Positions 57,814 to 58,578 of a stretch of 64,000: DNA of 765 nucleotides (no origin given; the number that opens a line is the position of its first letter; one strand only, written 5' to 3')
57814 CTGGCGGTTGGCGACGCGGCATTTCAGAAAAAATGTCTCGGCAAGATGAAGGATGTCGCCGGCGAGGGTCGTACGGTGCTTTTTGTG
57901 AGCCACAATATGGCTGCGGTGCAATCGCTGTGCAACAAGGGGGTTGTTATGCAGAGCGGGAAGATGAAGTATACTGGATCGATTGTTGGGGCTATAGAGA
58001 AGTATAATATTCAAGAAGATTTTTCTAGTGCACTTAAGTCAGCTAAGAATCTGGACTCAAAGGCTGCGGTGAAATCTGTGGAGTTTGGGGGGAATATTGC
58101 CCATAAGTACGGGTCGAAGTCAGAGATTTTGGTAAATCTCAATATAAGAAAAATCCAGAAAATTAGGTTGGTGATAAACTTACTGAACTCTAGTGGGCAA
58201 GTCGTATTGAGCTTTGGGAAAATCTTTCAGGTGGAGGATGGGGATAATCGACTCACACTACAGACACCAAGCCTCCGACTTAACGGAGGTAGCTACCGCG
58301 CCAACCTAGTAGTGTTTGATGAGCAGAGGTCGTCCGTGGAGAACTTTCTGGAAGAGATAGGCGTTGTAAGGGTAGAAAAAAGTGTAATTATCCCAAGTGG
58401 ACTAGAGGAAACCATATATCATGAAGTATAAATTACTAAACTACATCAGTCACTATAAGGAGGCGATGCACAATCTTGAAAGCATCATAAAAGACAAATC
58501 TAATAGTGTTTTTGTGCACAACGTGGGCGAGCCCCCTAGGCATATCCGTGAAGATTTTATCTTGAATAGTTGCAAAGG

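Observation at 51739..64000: ABC-transporter-dependent, fucose-containing surface-glycan cluster with an AT-rich glycosyltransferase segment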

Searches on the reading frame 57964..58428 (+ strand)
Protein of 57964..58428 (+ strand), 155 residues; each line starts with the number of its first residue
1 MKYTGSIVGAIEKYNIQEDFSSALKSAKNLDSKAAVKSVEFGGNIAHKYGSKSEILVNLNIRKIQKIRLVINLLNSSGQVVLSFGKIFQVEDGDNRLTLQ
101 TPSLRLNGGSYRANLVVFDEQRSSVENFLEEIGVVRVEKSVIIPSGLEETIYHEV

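Call 24: find_homologous_proteins(query=window:57964-58428:+, max_evalue=0.001)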
Query window:57964-58428:+ (155 aa): 1 proteins with E <= 0.001 among 22 candidates.
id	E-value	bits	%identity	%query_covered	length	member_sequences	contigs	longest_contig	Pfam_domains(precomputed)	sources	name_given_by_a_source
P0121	2.5e-51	191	61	99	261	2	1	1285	-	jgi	jgi:lipopolysaccharide transport system ATP-binding protein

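Call 47: search_solved_structures(query=A3, max_evalue=1, show_alignments=2)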
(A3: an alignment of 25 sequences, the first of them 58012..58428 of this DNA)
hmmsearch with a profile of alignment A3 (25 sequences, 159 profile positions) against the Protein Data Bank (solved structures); distinct sequences matched with E-value up to 1: 10.
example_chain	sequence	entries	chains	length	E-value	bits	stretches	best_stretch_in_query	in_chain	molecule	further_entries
8dky_A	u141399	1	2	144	1.3e-15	60.7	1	19-136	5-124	ABC transporter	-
6o14_A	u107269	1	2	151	1.9e-15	60.2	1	19-136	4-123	ABC transporter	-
7k2t_A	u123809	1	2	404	6.7e-15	58.4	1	16-136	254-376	ABC transporter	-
8dku_A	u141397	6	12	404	6.8e-15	58.4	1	16-136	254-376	ABC transporter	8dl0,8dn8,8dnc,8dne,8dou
5hno_A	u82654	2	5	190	0.077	15.9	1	16-111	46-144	ABC type transport system putative ATP binding protein | ABC transporter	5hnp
3s98_A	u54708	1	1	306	0.16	14.9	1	81-131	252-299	Interferon alpha/beta receptor 1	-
8y31_E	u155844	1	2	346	0.18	14.7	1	81-131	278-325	Interferon alpha/beta receptor 1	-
3se3_A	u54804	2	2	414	0.2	14.6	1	81-131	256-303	Interferon alpha/beta receptor 1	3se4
5v7q_U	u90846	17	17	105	0.62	13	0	24-77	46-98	50S ribosomal protein L24 | 50S ribosomal protein uL24 | Large ribosomal subunit protein uL24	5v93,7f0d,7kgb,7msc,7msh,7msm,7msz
5o60_V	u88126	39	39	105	0.85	12.5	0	28-75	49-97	50S ribosomal protein L24 | Large ribosomal subunit protein uL24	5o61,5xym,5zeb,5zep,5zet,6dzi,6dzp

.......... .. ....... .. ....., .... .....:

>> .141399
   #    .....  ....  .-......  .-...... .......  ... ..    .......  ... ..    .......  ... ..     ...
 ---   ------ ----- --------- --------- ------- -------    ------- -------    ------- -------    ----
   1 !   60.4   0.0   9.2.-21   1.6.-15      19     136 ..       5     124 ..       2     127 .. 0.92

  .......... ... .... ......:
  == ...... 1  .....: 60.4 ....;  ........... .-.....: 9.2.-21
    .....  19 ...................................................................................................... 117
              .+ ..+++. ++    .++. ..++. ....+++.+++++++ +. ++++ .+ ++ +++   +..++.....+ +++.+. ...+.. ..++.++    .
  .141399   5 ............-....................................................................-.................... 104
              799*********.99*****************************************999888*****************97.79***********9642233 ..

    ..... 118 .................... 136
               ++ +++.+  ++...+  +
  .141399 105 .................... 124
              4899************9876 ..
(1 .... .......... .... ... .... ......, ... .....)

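Call 55: predict_structure(alignment_id=A3)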
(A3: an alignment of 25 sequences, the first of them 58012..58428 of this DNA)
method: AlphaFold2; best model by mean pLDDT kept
length: 139 residues; sequences in the alignment: 25
mean_pLDDT: 85.1   pTM: 0.78
mean pLDDT of the five models: 85.1, 85.0, 84.7, 84.7, 83.8
residues with pLDDT >= 90: 94; 70-90: 18; 50-70: 16; < 50: 11
segments of 3 or more residues with pLDDT < 50: 1-6, 136-139
pLDDT, mean of each block of 10 residues (from residue 1): 47 79 87 92 97 96 93 98 93 93 95 92 77 48
secondary structure, 60 per line:
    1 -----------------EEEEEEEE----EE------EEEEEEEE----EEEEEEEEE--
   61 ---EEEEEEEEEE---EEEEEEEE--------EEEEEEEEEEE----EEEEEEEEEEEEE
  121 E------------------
elements in order: E18-25 E38-45 E50-58 E64-73 E77-84 E93-103 E108-121

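Call 58: fold_search(model_id=the predicted structure, library=pdb)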
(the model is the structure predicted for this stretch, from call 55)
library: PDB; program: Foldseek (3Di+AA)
matches with E <= 10: 1992; with E <= 0.001: 31
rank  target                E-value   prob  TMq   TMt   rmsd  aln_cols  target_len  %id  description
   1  5hnp_A                1.2e-06  1.00  0.66  0.58   5.9       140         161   11  The structure of the kdo-capped saccharide binding subunit of the O-12 specific ABC transporter, Wzt (released 2016-03-09)
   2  3bga_B                6.0e-05  1.00  0.53  0.09   4.3       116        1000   12  Crystal structure of beta-galactosidase from Bacteroides thetaiotaomicron VPI-5482 (released 2007-12-11)
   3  3bga_A                6.7e-05  1.00  0.53  0.09   4.5       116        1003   13  Crystal structure of beta-galactosidase from Bacteroides thetaiotaomicron VPI-5482 (released 2007-12-11)
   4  3idu_A                1.7e-04  1.00  0.44  0.51   4.7       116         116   16  Crystal Structure of the CARDB domain of the PF1109 protein in complex with di-metal ions from Pyrococcus furiosus, No (released 2009-08-04)
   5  6byg_A                2.8e-04  1.00  0.49  0.10   4.1       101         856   15  Crystal structure of the nucleophile mutant (E575A) of the GH2 exo-beta-mannanase from Xanthomonas axonopodis pv. citr (released 2018-07-18)
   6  6bye_A                3.1e-04  1.00  0.47  0.09   4.3        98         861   16  Crystal structure of the GH2 exo-beta-mannanase from Xanthomonas axonopodis pv. citri in complex with mannose (released 2018-07-18)
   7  3idu_B                3.3e-04  1.00  0.46  0.55   4.7       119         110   15  Crystal Structure of the CARDB domain of the PF1109 protein in complex with di-metal ions from Pyrococcus furiosus, No (released 2009-08-04)
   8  5t98_A                3.5e-04  1.00  0.52  0.11   3.5       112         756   12  Crystal structure of BuGH2Awt (released 2017-09-13)
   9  6byi_A                4.6e-04  1.00  0.49  0.10   4.5       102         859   15  Crystal structure of the acid-base mutant (E477A) of the GH2 exo-beta-mannanase from Xanthomonas axonopodis pv. citri (released 2018-07-18)
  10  6byg_B                4.6e-04  1.00  0.43  0.09   4.4        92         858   16  Crystal structure of the nucleophile mutant (E575A) of the GH2 exo-beta-mannanase from Xanthomonas axonopodis pv. citr (released 2018-07-18)
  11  8j9f_A                4.6e-04  1.00  0.51  0.12   7.2       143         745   11  Structure of STG-hydrolyzing beta-glucosidase 1 (PSTG1) (released 2024-04-10)
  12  6ed1_A                4.8e-04  1.00  0.57  0.11   3.1       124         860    9  Bacteroides dorei Beta-glucuronidase (released 2019-02-13)
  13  8xrx_B                5.1e-04  1.00  0.45  0.11   6.2       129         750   11  The crystal structure of a GH3 enzyme CcBgl3B with glucose and gentiobiose (released 2024-04-10)
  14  2kl6_MODEL_1_A        5.1e-04  1.00  0.41  0.49   5.3       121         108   19  Solution NMR structure of the CARDB domain of PF1109 from Pyrococcus furiosus. Northeast Structural Genomics C (released 2009-08-25)
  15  6byc                  5.4e-04  1.00  0.48  0.09   4.3       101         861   15  Crystal structure of the GH2 exo-beta-mannanase from Xanthomonas axonopodis pv. citri (released 2018-07-18)
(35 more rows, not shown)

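Call 71: search_protein_families(library=pfam, proteins=[window:57982-58428:+], max_evalue=10)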
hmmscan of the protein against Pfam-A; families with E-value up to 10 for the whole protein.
window:57982-58428:+ (149 aa): 1 family
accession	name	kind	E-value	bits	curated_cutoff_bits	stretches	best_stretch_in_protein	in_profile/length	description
PF22132.1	TilS-like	-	0.00041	20.2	30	1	55-86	30-61/66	TilS-like substrate binding domain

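Call 86: search_protein_representatives(protein=window:57982-58428:+)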
Query: 149 residues. Proteins with E-value up to 0.001 (for the whole library): 5; up to 1e-10: 3; up to 1e-30: 1. The best 5 are listed.
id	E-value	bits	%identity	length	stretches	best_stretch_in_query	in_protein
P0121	5.3e-50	185.3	61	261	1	3-149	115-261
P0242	1.4e-15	74.0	31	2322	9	67-129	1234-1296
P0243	3.3e-11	59.8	32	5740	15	53-89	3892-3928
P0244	7.0e-05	39.3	29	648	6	70-135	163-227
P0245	1.7e-04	38.1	26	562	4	60-126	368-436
